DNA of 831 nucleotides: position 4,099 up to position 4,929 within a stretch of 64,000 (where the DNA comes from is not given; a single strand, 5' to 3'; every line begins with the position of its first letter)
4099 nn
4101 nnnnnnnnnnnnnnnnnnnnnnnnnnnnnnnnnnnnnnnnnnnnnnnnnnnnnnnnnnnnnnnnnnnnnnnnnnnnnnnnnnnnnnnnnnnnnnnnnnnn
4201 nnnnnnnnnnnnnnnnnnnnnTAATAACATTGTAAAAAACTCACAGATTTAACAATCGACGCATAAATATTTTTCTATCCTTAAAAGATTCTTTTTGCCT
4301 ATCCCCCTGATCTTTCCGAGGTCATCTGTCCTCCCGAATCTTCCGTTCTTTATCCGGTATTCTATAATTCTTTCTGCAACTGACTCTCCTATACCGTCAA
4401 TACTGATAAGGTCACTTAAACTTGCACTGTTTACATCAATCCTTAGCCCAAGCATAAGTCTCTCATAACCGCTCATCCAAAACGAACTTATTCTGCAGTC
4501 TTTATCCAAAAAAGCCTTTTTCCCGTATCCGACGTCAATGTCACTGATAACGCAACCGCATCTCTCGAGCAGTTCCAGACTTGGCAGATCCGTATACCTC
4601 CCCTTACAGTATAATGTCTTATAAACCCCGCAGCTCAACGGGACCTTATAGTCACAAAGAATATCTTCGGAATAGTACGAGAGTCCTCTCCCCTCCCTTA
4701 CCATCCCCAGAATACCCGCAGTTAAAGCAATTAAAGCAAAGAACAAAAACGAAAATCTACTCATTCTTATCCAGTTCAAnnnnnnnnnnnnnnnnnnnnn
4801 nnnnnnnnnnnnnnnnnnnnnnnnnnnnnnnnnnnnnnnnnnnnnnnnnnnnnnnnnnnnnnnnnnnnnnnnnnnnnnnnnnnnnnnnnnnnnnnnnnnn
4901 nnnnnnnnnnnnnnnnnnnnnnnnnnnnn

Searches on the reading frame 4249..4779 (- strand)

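Call 62: search_protein_families(library=pfam, proteins=[window:4249-4779:-], max_evalue=0.001)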
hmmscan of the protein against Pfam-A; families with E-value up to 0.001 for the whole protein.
window:4249-4779:- (176 aa): 5 families
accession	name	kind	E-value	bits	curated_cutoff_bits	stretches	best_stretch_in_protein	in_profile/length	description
PF12836.13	HHH_3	-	5.7e-18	65.2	27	1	113-172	5-64/65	Helix-hairpin-helix motif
PF00633.29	HHH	-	1.7e-07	31.2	24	1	116-141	5-30/30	Helix-hairpin-helix motif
PF14520.12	HHH_5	-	0.00016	22.5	27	0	118-140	31-53/57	Helix-hairpin-helix domain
PF12826.13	HHH_2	-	0.00021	21.8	27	0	117-141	30-54/64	Helix-hairpin-helix motif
PF14716.13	HHH_8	-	0.0008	20.2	30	0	118-141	46-67/73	Helix-hairpin-helix domain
